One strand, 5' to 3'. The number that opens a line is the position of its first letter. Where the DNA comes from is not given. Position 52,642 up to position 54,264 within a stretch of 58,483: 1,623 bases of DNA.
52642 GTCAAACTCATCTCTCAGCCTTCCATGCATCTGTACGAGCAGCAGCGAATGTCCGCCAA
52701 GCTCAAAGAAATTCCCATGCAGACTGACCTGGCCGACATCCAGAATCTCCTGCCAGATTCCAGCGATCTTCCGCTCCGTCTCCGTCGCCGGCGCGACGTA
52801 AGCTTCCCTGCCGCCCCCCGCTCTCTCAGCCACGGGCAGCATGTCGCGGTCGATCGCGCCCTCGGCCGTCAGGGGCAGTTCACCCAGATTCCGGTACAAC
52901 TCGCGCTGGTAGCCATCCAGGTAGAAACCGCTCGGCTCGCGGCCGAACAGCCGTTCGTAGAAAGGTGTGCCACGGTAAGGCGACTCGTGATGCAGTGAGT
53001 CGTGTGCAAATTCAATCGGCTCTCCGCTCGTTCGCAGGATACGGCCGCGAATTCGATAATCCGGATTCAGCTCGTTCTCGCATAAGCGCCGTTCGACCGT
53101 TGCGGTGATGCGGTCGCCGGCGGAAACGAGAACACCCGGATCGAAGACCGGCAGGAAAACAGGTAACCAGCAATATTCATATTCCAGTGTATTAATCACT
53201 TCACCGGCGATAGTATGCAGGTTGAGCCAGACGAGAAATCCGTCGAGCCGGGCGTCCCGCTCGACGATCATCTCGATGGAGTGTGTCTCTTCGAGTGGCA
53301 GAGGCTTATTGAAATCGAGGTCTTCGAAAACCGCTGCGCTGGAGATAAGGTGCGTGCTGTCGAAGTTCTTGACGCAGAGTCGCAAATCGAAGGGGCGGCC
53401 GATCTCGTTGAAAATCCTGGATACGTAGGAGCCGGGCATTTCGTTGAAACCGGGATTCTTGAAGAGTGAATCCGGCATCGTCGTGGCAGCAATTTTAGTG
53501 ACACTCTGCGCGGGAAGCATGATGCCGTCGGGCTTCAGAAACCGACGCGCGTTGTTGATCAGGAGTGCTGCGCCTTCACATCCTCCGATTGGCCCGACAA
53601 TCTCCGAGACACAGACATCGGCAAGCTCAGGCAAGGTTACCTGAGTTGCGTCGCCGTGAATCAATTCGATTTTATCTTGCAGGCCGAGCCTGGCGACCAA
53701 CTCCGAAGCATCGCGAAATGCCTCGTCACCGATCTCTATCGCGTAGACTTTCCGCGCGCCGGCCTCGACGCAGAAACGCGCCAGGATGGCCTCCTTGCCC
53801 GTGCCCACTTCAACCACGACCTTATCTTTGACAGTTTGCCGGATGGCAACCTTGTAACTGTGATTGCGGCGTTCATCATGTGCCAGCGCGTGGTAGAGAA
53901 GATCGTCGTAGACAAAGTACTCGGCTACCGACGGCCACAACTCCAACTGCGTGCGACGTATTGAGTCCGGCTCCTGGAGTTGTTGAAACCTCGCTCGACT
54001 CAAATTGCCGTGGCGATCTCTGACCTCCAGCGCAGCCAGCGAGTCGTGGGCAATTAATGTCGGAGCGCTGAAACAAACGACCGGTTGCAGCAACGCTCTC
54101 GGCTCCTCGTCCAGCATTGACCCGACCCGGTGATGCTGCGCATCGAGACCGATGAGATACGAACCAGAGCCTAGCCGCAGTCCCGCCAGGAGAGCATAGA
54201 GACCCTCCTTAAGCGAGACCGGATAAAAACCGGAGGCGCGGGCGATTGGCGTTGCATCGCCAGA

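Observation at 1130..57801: Orphan 56.7-kb co-directional hybrid PKS-NRPS assembly line (loading + 11 modules) with an unusual domain inventory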

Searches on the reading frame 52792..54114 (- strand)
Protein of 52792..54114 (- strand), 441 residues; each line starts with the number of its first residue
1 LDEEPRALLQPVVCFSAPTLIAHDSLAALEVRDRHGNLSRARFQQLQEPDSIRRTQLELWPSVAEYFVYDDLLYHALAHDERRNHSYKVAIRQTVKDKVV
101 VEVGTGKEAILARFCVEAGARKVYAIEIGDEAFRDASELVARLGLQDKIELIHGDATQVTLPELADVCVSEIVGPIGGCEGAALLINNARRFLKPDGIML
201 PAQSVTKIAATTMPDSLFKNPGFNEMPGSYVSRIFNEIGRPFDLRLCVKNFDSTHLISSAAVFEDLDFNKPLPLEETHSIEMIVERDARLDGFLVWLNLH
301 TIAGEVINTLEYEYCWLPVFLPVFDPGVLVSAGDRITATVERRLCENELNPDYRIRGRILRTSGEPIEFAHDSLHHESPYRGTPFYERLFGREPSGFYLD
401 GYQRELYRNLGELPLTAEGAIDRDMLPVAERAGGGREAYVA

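Call 40: search_solved_structures(query=window:52792-54114:-, max_evalue=1, show_alignments=2)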
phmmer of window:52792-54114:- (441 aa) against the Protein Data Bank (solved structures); distinct sequences matched with E-value up to 1: 96 (the best 60 are shown).
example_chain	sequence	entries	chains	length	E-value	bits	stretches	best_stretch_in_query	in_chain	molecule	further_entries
6sqk_A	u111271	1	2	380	2.3e-16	63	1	49-209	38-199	Protein arginine N-methyltransferase 6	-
4c03_A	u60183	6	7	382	2.3e-16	63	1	49-209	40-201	PROTEIN ARGININE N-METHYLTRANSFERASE 6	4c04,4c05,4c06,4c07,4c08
6sq3_A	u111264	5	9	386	2.4e-16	63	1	49-209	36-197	Protein arginine N-methyltransferase 6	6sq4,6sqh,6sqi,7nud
7nue_A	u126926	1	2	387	2.4e-16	63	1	49-209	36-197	Protein arginine N-methyltransferase 6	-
5fqn_A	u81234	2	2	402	2.6e-16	62.8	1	49-209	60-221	PROTEIN ARGININE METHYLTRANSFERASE 6 | PROTEIN ARGININE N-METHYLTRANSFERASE 6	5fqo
5lv4_A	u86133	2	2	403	2.6e-16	62.8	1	49-209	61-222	Protein arginine N-methyltransferase 6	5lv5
7p2r_A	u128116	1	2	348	3.6e-16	62.3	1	52-209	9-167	Protein arginine N-methyltransferase 6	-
4y2h_A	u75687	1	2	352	9.3e-16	61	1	64-209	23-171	Protein arginine N-methyltransferase 6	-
4y30_A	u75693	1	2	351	1e-15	60.8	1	65-209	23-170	Protein arginine N-methyltransferase 6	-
6s77_A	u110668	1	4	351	1.5e-15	60.3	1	64-210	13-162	Histone-arginine methyltransferase CARM1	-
5dwq_A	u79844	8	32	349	1.9e-15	60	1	64-210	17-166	Histone-arginine methyltransferase CARM1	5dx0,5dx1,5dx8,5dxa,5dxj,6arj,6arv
7puq_A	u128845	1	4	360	1.9e-15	60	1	63-210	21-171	Histone-arginine methyltransferase CARM1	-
5ih3_A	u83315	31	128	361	1.9e-15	60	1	63-210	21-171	Histone-arginine methyltransferase CARM1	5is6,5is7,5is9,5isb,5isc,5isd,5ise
5isa_C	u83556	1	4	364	2e-15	59.9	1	63-210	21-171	Histone-arginine methyltransferase CARM1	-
4hc4_A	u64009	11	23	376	2e-15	59.9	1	64-205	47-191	Protein arginine N-methyltransferase 6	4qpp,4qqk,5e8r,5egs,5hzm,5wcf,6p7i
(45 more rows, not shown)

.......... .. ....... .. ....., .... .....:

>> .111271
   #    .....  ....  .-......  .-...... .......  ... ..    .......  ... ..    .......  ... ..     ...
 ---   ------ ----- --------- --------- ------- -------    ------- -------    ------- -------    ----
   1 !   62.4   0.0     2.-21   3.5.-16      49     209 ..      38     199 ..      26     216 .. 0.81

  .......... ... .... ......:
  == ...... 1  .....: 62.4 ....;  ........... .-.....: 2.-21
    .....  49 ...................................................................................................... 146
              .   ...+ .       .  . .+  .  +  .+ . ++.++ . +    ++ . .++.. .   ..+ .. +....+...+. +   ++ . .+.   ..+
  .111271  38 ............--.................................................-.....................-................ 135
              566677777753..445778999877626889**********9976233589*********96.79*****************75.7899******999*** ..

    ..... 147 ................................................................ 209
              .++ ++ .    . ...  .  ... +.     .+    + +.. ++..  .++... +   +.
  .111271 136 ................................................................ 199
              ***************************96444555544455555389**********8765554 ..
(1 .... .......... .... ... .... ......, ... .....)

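Call 54: find_related_loci(query=window:52792-54114:-, collection=metagenome_contigs, flank=10000)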
Query window:52792-54114:- (441 aa) in metagenome_contigs; peptide patterns used: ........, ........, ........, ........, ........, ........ (x = any residue, [..] = any of these).
155 stretches matched a pattern; 38 encode a relative of the query (tblastn E <= 1e-3); 38 distinct loci.
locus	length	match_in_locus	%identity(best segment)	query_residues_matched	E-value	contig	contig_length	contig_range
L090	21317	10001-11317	88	1-441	0e+0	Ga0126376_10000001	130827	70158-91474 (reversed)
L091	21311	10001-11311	73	5-441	0e+0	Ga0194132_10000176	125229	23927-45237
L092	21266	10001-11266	58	5-426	3e-166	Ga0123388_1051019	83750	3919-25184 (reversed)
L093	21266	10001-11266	58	5-426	1e-164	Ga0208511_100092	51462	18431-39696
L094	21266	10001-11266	58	5-426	5e-165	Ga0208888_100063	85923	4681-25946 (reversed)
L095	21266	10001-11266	58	5-426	8e-165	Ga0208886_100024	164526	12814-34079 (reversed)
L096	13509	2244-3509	58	5-426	1e-164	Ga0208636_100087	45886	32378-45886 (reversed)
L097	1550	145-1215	62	70-426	3e-171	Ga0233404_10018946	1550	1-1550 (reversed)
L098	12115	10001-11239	57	10-422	1e-155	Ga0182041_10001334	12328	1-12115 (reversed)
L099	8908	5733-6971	57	10-422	9e-155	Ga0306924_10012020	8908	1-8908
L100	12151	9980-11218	57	10-422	9e-155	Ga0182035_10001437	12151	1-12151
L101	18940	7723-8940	53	56-441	2e-142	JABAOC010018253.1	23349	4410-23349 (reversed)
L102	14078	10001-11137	54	9-392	2e-139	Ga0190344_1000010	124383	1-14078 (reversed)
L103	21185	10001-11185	52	55-427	1e-132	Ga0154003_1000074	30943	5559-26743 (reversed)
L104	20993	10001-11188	52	57-430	3e-131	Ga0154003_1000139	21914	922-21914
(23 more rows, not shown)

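Call 55: search_protein_representatives(protein=window:52792-54114:-)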
Query: 441 residues. Proteins with E-value up to 0.001 (for the whole library): 5963; up to 1e-10: 2193; up to 1e-30: 616. The best 150 are listed.
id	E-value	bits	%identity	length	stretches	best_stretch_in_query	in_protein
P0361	1.5e-227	772.1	74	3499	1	4-441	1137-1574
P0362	3.0e-158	543.8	58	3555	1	10-426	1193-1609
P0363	8.2e-157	539.0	57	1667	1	12-426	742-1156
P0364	4.3e-155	533.4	57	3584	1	13-427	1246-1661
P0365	1.3e-144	498.9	55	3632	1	11-433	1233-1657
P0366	7.8e-142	489.7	58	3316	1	46-428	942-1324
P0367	1.6e-141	488.7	39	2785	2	53-428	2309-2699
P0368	6.7e-140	483.3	54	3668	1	4-437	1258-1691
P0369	2.2e-134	465.1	57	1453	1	53-401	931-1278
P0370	1.3e-133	462.6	57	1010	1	45-393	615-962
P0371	3.6e-133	461.1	56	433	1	48-394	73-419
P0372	3.6e-132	457.9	56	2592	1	34-393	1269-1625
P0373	1.4e-131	455.9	58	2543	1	49-393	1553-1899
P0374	2.6e-131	455.0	57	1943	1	45-393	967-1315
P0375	8.8e-131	453.3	57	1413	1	54-392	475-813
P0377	3.7e-128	444.6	53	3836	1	21-393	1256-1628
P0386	2.6e-125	435.3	56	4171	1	57-394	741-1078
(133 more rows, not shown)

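Call 56: list_cluster_members(proteins=[P0361, P0362, P0364, P0365, P0368, P0366, P0367, P0371, P0377, P0386])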
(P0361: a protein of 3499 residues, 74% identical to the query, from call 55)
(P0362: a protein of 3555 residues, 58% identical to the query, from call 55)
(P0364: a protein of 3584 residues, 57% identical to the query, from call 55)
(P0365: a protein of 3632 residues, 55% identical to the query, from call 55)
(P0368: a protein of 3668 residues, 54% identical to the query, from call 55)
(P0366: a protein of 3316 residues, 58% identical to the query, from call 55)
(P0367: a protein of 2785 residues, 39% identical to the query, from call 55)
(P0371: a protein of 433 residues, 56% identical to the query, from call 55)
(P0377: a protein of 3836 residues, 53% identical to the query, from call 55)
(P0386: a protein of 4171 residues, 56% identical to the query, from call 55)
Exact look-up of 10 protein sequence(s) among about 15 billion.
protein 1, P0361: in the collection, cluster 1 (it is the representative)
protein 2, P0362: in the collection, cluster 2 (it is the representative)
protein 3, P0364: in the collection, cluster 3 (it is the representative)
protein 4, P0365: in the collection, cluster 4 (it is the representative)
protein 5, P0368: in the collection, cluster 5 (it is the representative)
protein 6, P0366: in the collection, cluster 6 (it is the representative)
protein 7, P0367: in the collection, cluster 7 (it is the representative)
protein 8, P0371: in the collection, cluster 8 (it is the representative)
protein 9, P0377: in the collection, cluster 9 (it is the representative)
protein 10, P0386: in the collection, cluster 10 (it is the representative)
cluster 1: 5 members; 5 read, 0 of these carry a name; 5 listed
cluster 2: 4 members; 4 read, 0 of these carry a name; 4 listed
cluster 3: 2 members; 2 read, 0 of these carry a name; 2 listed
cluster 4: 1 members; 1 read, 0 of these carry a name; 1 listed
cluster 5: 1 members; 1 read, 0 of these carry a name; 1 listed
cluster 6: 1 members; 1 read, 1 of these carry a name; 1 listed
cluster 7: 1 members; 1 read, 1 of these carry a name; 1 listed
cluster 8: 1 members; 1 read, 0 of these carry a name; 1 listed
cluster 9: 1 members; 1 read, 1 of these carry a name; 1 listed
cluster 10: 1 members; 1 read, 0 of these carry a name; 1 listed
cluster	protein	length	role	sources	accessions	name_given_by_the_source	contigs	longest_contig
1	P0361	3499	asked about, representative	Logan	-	-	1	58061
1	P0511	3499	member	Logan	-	-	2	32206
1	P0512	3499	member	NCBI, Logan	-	-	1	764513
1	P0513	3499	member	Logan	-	-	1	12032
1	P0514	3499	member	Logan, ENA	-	-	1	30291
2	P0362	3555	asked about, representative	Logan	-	-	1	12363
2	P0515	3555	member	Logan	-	-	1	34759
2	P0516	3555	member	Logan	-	-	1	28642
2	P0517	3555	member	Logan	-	-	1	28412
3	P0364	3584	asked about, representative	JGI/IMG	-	-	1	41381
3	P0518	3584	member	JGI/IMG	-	-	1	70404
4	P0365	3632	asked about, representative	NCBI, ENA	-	-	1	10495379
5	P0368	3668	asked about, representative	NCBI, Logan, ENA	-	-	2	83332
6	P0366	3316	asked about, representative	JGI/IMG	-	acyl transferase domain-containing protein/acyl-CoA synthetase (AMP-forming)/AMP-acid ...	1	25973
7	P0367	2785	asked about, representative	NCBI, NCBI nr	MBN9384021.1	MAG: amino acid adenylation domain-containing protein, partial [Chitinophagaceae ... | amino acid adenylation domain-containing protein [Chitinophagaceae bacterium]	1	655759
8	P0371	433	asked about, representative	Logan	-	-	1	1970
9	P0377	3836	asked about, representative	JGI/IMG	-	amino acid adenylation domain-containing protein/non-ribosomal peptide synthase protein ...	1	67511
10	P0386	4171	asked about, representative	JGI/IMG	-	-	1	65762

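Call 57: find_encoding_contigs(protein=P0365, flank=10000, max_places=2)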
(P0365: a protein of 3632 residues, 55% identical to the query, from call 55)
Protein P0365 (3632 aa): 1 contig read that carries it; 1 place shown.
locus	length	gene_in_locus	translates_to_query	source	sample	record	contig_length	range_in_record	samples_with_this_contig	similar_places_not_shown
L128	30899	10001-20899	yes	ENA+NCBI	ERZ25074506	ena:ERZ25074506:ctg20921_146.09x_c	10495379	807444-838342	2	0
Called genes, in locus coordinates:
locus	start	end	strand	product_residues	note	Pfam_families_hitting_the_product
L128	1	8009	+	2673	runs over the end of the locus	PF00668:Condensation, PF00550:PP-binding, PF00668:Condensation, PF00501:AMP-binding, PF13193:AMP-binding_C, PF00550:PP-binding, PF00668:Condensation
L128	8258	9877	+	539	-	PF00144:Beta-lactamase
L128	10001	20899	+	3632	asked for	PF00501:AMP-binding, PF05185:PRMT5, PF00550:PP-binding, PF00109:ketoacyl-synt, PF02801:Ketoacyl-synt_C, PF16197:KAsynt_C_assoc, PF22336:RhiE-like_linker, PF22621:CurL-like_PKS_C, +10 more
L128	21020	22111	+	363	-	PF04338:DUF481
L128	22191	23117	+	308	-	PF13557:Phenol_MetA_deg (weak)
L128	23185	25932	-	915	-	PF20601:DUF6797, PF23500:DUF7133 (weak), PF00127:Copper-bind (weak)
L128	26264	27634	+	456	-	-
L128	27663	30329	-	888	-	PF00932:LTD, PF08757:CotH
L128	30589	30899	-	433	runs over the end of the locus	PF01235:Na_Ala_symp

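Call 69: search_protein_families(library=pfam, proteins=[L090:287-925:+, L090:2440-4302:+, L090:4308-4838:+, L090:5181-5537:+, L091:1698-3584:+, L091:3777-4328:+, L091:4344-5219:+, L091:5706-6563:+, L091:705-1310:+], max_evalue=0.001)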
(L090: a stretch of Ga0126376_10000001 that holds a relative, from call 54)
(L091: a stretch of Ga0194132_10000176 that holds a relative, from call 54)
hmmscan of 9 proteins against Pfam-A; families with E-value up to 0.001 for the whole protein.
L090:287-925:+ (212 aa): 1 family
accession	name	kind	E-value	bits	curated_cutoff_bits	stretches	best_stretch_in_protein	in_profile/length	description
PF02630.20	SCO1-SenC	-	8.1e-21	74.8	22.8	1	62-176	5-114/134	SCO1/SenC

L090:2440-4302:+ (620 aa): 0 families

L090:4308-4838:+ (176 aa): 6 families
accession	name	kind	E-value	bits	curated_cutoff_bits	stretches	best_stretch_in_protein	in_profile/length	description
PF00578.27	AhpC-TSA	-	1.8e-08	34.8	26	1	58-153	21-123/124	AhpC/TSA family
PF13098.12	Thioredoxin_2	-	1.8e-05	25.4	27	1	64-162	4-98/104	Thioredoxin-like domain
PF00085.26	Thioredoxin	-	5.3e-05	23.6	23.5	0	64-104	17-56/103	Thioredoxin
PF13905.12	Thioredoxin_8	-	0.0001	23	27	1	68-151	4-94/94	Thioredoxin-like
PF08534.16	Redoxin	-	0.00012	22.3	26.6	0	59-166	20-144/148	Redoxin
PF13728.12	TraF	-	0.00023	21.5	23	1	64-157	128-210/224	F plasmid transfer operon protein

L090:5181-5537:+ (118 aa): 0 families

L091:1698-3584:+ (628 aa): 2 families
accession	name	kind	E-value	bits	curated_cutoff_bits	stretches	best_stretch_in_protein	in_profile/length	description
PF19580.5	Exo_endo_phos_3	-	7.3e-09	35.5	27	1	309-529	1-209/311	Endonuclease/Exonuclease/phosphatase family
PF03372.29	Exo_endo_phos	-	8.9e-07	29.3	24.5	1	341-618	15-225/225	Endonuclease/Exonuclease/phosphatase family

L091:3777-4328:+ (183 aa): 1 family
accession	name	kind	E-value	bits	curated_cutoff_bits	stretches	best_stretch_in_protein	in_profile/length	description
PF05128.17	DUF697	-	1.3e-08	35.1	27.7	1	39-175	20-159/162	Domain of unknown function (DUF697)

L091:4344-5219:+ (291 aa): 1 family
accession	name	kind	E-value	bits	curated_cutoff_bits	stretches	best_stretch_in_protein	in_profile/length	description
PF04338.18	DUF481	-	4.9e-07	30.4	21.1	1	156-290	76-208/210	Protein of unknown function, DUF481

L091:5706-6563:+ (285 aa): 1 family
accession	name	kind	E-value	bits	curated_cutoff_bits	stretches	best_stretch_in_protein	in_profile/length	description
PF01569.27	PAP2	-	1.6e-14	54.2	27.2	1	93-263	2-126/130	PAP2 superfamily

L091:705-1310:+ (201 aa): 0 families
